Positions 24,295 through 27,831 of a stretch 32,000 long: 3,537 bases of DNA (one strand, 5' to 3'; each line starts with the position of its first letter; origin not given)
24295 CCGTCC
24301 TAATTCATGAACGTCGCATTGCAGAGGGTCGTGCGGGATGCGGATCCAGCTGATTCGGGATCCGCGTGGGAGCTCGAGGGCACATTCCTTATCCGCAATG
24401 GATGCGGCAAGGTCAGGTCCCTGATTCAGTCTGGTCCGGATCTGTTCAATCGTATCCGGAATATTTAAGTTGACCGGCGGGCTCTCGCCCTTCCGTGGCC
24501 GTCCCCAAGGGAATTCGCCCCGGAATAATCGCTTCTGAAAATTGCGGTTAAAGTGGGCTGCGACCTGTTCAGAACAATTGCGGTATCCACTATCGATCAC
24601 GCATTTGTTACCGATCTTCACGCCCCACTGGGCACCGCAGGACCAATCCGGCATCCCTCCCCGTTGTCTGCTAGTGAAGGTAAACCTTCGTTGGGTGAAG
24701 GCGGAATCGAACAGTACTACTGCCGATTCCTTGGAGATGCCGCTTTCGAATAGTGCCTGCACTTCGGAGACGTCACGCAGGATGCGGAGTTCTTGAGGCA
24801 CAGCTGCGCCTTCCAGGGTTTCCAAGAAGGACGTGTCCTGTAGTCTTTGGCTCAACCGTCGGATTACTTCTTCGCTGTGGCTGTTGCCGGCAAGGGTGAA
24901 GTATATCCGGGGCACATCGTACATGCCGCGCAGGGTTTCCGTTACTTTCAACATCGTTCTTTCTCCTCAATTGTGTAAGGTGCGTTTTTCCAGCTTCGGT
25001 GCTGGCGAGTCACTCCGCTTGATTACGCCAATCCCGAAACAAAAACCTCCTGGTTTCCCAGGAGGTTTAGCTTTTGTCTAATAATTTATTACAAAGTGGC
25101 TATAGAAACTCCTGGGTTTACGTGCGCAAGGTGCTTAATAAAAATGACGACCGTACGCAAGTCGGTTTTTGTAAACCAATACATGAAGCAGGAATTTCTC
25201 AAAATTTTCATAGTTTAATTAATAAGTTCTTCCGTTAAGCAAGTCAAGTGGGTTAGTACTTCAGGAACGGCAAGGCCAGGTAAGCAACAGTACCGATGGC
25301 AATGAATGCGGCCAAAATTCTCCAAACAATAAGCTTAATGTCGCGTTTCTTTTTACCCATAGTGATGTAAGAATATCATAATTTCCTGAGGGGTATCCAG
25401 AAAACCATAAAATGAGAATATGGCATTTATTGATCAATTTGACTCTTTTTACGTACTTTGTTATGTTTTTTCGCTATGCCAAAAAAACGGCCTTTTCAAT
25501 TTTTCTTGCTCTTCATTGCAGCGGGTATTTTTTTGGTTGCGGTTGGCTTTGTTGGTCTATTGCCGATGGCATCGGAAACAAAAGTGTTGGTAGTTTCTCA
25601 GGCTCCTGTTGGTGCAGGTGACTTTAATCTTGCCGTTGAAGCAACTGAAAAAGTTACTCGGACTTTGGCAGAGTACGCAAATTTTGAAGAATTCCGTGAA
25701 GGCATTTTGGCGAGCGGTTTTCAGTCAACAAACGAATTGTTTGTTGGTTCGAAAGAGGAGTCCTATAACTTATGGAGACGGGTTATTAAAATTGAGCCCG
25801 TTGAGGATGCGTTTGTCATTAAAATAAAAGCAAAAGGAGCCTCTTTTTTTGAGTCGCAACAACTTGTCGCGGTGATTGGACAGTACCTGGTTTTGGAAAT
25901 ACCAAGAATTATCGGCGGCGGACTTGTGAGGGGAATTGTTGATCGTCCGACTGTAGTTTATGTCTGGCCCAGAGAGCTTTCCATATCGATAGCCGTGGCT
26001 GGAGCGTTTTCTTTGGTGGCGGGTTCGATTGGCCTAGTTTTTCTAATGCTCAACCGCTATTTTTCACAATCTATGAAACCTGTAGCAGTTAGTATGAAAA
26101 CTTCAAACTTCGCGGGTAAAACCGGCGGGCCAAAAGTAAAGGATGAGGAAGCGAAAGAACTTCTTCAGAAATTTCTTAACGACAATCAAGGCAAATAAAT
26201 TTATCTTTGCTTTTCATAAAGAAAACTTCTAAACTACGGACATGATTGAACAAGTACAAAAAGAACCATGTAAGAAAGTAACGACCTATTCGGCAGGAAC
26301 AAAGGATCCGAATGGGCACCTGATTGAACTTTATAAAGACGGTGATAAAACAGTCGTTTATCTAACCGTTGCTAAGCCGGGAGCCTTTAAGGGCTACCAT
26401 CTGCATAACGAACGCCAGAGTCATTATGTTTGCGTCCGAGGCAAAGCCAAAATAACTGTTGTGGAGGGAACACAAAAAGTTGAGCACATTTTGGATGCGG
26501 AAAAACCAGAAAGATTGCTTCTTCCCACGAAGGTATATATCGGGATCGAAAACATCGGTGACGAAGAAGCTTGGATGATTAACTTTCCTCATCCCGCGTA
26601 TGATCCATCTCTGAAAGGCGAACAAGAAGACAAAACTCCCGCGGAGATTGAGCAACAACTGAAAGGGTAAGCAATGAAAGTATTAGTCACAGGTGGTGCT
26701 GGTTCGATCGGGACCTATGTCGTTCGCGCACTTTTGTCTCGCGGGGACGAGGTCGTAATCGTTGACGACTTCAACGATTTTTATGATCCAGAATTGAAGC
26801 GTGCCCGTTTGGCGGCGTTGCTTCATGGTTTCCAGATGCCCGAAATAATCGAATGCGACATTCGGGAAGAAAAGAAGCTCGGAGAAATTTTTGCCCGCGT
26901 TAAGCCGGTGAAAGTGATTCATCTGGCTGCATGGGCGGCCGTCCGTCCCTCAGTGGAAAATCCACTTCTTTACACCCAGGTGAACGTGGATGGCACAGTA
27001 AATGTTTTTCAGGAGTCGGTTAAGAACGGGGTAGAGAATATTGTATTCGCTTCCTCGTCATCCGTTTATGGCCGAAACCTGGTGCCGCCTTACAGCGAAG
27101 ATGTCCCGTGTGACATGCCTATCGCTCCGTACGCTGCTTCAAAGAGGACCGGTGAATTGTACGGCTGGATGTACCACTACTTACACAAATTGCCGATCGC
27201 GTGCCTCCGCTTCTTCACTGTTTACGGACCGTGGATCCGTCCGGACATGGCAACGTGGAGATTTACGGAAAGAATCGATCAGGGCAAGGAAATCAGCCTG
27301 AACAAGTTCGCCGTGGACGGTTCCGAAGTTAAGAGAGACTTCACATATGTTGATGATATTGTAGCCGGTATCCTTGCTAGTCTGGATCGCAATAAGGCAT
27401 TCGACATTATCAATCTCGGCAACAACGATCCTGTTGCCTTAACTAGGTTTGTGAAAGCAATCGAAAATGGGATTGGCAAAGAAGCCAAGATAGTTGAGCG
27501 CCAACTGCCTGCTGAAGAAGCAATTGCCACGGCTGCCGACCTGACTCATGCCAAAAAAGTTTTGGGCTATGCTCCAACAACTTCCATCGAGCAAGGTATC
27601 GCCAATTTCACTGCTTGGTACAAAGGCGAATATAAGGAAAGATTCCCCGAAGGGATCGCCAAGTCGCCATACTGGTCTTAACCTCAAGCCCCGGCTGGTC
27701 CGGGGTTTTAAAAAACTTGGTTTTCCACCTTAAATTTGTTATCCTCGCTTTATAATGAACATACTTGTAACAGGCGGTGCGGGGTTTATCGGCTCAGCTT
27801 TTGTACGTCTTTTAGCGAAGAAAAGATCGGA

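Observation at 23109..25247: Self-contained GC-rich cassette: 598-aa GspS-like amidoligase with an unrecognised N-terminal domain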

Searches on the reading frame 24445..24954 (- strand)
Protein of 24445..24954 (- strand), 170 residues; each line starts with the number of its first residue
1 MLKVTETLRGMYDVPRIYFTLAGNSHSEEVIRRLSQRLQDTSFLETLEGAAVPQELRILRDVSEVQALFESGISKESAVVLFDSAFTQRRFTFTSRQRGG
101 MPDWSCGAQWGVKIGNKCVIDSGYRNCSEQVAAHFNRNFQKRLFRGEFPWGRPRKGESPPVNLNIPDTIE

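Call 40: predict_structure(alignment_id=A2)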
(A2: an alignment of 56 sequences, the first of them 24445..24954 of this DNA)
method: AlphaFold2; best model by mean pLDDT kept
length: 170 residues; sequences in the alignment: 56
mean_pLDDT: 92.6   pTM: 0.87
mean pLDDT of the five models: 92.6, 92.0, 91.3, 91.2, 90.8
residues with pLDDT >= 90: 143; 70-90: 17; 50-70: 10; < 50: 0
segments of 3 or more residues with pLDDT < 50: none
pLDDT, mean of each block of 10 residues (from residue 1): 61 93 98 97 92 95 98 97 97 96 98 97 97 95 94 95 75
secondary structure, 60 per line:
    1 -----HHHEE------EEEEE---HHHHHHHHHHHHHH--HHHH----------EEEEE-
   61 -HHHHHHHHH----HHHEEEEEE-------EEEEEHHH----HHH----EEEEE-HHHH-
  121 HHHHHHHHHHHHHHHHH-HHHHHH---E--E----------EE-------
elements in order: E17-21 H25-38 H41-44 E55-59 H62-70 E78-83 E91-95 E110-114 H116-119 H121-137 H139-144

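Call 45: fold_search(model_id=the predicted structure, library=pdb)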
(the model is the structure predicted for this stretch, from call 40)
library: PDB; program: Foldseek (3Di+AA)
matches with E <= 10: 808; with E <= 0.001: 0
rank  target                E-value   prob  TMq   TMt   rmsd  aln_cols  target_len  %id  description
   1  7y52_A                3.0e-03  1.00  0.45  0.42   6.9       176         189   11  Crystal structure of peptidyl-tRNA hydrolase from Enterococcus faecium (released 2024-01-17)
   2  5zk0_A                3.0e-03  1.00  0.47  0.43   6.6       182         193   11  Crystal structure of Peptidyl-tRNA hydrolase mutant -M71A from Vibrio cholerae (released 2018-06-06)
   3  2mjl_MODEL_1_A        3.9e-03  0.99  0.48  0.42   7.1       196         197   11  Solution structure of peptidyl-tRNA hyrolase from Vibrio cholerae (released 2015-01-21)
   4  8x5t_B                5.0e-03  0.98  0.42  0.39   6.1       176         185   11  Crystal structure of Thermus thermophilus peptidyl-tRNA hydrolase in complex with adenosine 5'-monophosphate (released 2024-11-20)
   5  8axp_B                5.7e-03  0.99  0.47  0.43   8.1       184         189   14  Neisseria gonorrhoeae peptidyl-tRNA hydrolase complexed with an XChem hit. (released 2022-11-09)
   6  4yly_A                5.7e-03  0.98  0.43  0.38   7.9       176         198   11  Crystal structure of peptidyl-tRNA hydrolase from a Gram-positive bacterium, staphylococcus aureus at 2.25 angstrom re (released 2016-01-27)
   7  5zk0_B                6.9e-03  0.98  0.47  0.42   6.5       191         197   12  Crystal structure of Peptidyl-tRNA hydrolase mutant -M71A from Vibrio cholerae (released 2018-06-06)
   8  4yly_B                7.9e-03  0.98  0.45  0.40   7.3       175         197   11  Crystal structure of peptidyl-tRNA hydrolase from a Gram-positive bacterium, staphylococcus aureus at 2.25 angstrom re (released 2016-01-27)
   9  8x5t_A                9.6e-03  0.97  0.42  0.39   5.5       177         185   12  Crystal structure of Thermus thermophilus peptidyl-tRNA hydrolase in complex with adenosine 5'-monophosphate (released 2024-11-20)
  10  4qt4_A                1.2e-02  0.97  0.42  0.39   8.5       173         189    6  Crystal structure of Peptidyl-tRNA hydrolase from a Gram-positive bacterium, Streptococcus pyogenes at 2.19 Angstrom r (released 2014-08-06)
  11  7y52_B                1.2e-02  0.92  0.41  0.38   7.5       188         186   11  Crystal structure of peptidyl-tRNA hydrolase from Enterococcus faecium (released 2024-01-17)
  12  3kjz                  1.2e-02  0.98  0.46  0.41   7.6       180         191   12  Crystal structure of native peptidyl-tRNA hydrolase from Mycobacterium smegmatis (released 2010-08-18)
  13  8iu6_A                1.2e-02  0.97  0.47  0.44   7.4       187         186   12  Crystal structure of peptidyl-tRNA hydrolase mutant from Enterococcus faecium (released 2024-04-03)
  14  3ofv_B                1.5e-02  0.97  0.50  0.43   8.0       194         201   14  Crystal structure of peptidyl-tRNA hydrolase from Escherichia Coli, I222 crystal form (released 2011-08-17)
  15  4dhw_A                1.5e-02  0.87  0.35  0.32   7.4       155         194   11  Crystal structure of Peptidyl-tRNA hydrolase from Pseudomonas aeruginosa with Adipic acid at 2.4 Angstrom resolution (released 2012-02-29)
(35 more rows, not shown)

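Call 72: search_solved_structures(query=A3, max_evalue=10, show_alignments=2)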
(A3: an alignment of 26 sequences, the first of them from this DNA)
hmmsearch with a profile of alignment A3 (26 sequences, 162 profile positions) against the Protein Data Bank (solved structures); distinct sequences matched with E-value up to 10: 17.
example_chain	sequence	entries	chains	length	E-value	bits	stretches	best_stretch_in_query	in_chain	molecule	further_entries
2w6r_A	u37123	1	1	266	0.19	14.8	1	55-114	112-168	IMIDAZOLE GLYCEROL PHOSPHATE SYNTHASE SUBUNIT HISF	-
7pkn_N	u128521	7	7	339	0.45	13.5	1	22-107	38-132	Centromere protein N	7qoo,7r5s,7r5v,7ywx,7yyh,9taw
7xhn_N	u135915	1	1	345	0.47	13.5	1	22-107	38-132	Centromere protein N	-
28op_N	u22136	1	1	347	0.48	13.4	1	22-107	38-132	Centromere protein N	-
9tax_N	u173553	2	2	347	0.48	13.4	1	22-107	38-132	Isoform 3 of Centromere protein N | Centromere protein N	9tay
6eqt_A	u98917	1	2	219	0.62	13.1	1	22-107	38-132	Centromere protein N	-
6muo_M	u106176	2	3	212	0.63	13.1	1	22-107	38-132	Centromere protein N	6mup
2mss_A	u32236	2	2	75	0.67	13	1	52-93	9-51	PROTEIN (MUSASHI1)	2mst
6c0w_K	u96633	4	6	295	0.7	12.9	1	22-107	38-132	Centromere protein N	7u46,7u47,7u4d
5x3y_A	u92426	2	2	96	1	12.4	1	51-93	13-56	RNA-binding protein Musashi homolog 1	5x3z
7xho_N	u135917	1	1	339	1.1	12.3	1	22-107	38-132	Centromere protein N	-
9sob_B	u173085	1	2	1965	1.1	12.3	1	66-105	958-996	Nucleoporin (DUF3414)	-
4ch0_S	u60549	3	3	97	1.2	12.1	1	55-94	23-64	PROTEIN SUP-12, ISOFORM B | PROTEIN SUP-12, ISOFORM A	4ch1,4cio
6buz_N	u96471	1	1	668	1.3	12.1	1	22-107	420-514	Maltose-binding periplasmic protein, Centromere protein N chimera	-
9pvb_M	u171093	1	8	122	1.3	12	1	25-62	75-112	Ribulose bisphosphate carboxylase small subunit, chloroplastic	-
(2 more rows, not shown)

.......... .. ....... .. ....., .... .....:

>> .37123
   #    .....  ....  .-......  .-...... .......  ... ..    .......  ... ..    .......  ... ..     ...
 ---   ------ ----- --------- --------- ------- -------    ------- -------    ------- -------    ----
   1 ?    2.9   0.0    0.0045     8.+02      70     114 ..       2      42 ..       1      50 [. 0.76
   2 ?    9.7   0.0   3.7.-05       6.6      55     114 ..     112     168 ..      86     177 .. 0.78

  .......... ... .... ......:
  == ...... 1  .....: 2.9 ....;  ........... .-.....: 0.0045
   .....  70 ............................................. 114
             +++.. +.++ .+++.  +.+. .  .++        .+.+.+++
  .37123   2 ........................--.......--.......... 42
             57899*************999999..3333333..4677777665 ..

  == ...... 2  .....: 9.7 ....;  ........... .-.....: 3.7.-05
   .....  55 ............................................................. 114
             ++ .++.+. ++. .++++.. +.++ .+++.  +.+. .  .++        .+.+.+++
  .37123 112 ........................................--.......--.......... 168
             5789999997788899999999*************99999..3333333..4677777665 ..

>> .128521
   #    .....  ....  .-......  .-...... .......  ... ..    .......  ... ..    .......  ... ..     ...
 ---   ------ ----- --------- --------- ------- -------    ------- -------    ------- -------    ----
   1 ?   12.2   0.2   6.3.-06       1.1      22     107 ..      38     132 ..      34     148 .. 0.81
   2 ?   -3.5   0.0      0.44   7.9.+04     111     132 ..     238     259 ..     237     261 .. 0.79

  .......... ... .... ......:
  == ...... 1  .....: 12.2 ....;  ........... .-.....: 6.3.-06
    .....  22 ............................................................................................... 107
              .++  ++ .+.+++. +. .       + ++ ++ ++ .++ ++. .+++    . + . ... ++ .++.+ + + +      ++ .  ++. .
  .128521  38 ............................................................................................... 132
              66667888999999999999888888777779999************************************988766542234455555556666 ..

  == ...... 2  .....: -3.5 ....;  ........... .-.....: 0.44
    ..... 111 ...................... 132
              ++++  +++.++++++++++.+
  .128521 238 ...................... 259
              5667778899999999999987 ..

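Call 74: search_protein_families(library=pfam, alignment_id=A3, max_evalue=1)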
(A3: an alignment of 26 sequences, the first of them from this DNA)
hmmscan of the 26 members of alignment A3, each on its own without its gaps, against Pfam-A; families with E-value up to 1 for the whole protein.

A. member 1, seq(165 aa): 2 families
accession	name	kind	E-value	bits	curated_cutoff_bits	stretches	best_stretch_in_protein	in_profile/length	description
PF14602.12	Hexapep_2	-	0.084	13.1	27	1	106-123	14-29/34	Hexapeptide repeat of succinyl-transferase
PF11454.13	DUF3016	-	0.12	12.6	25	1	12-49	82-119/139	Protein of unknown function (DUF3016)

B. families by the number of members that match (of 26 scanned): 13 families
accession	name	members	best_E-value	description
PF14214.11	Helitron_like_N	2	0.041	Helitron helicase-like domain at N-terminus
PF19773.5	DUF6259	1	0.0041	Domain of unknown function (DUF6259)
PF09606.15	Med15_N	1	0.013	ARC105/Med15 mediator subunit N-terminal KIX domain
PF12551.13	PHBC_N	1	0.036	Poly-beta-hydroxybutyrate polymerase N terminal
PF24984.1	HEAT_EF3_GNC1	1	0.055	Elongation factor 3/GNC1 HEAT repeat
PF14011.11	ESX-1_EspG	1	0.072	EspG family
PF14602.12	Hexapep_2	1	0.084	Hexapeptide repeat of succinyl-transferase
PF19797.4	DUF6281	1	0.098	Family of unknown function (DUF6281)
PF20720.3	nSTAND3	1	0.11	Novel STAND NTPase 3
PF11454.13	DUF3016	1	0.12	Protein of unknown function (DUF3016)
PF14335.11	DUF4391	1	0.12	Domain of unknown function (DUF4391)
PF00837.23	T4_deiodinase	1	0.13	Iodothyronine deiodinase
PF22626.3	LysX_preATP_grasp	1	0.16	LysX preATP-grasp domain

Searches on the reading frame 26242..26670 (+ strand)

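Call 4: search_protein_families(library=pfam, proteins=[window:26242-26670:+], max_evalue=0.1)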
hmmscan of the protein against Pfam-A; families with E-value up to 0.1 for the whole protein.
window:26242-26670:+ (142 aa): 3 families
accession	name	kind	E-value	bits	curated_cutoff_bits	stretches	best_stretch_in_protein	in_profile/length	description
PF14667.12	Polysacc_synt_C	-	1.5e-12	48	28.7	1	21-123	2-106/111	Polysaccharide biosynthesis C-terminal domain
PF05523.17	FdtA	-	3.9e-07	30.4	23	1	36-113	32-107/131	WxcM-like, C-terminal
PF01050.24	MannoseP_isomer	-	0.018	15.7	23.6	1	35-80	26-71/116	Mannose-6-phosphate isomerase C-terminal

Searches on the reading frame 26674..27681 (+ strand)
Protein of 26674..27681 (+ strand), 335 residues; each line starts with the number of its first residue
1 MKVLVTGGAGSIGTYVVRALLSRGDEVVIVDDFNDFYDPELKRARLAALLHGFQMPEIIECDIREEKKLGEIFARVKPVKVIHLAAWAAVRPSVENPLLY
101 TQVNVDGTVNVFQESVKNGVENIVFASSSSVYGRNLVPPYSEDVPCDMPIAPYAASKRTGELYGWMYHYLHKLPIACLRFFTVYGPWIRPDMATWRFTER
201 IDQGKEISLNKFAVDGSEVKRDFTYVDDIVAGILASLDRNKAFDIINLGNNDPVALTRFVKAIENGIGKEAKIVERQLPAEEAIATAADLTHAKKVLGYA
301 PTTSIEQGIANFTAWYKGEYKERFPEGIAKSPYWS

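Call 4: search_protein_families(library=pfam, proteins=[window:26674-27681:+], max_evalue=0.1)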
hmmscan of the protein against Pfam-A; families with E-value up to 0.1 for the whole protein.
window:26674-27681:+ (335 aa): 11 families
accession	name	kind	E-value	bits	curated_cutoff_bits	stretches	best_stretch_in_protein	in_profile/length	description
PF16363.11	GDP_Man_Dehyd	-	1.7e-49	169.6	27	1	4-310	1-330/332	GDP-mannose 4,6 dehydratase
PF01370.27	Epimerase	-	4.2e-49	167.6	20.9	1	3-249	1-240/240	NAD dependent epimerase/dehydratase family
PF01073.25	3Beta_HSD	-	1.1e-19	71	22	1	4-235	1-228/280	3-beta hydroxysteroid dehydrogenase/isomerase family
PF02719.21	Polysacc_synt_2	-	1.3e-15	57.8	20.2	1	3-128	1-128/293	Polysaccharide biosynthesis protein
PF04321.23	RmlD_sub_bind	-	5.5e-14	52.3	27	1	1-207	1-173/287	RmlD substrate binding domain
PF08659.16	KR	-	3.6e-05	24.2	22.6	1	3-131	3-140/180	KR domain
PF00106.31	adh_short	-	0.00011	22.2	26.6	1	3-129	3-137/195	short chain dehydrogenase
PF13460.12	NAD_binding_10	-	0.0017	18.7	27.2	1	7-135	1-107/184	NAD(P)H-binding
PF05368.20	NmrA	-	0.0043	17.1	27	1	2-77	4-71/298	NmrA-like family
PF07993.18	NAD_binding_4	-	0.0057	16.3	20.1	0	5-27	1-23/258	Male sterility protein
PF13561.12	adh_short_C2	-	0.01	15.9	27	1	9-78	3-67/236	Enoyl-(Acyl carrier protein) reductase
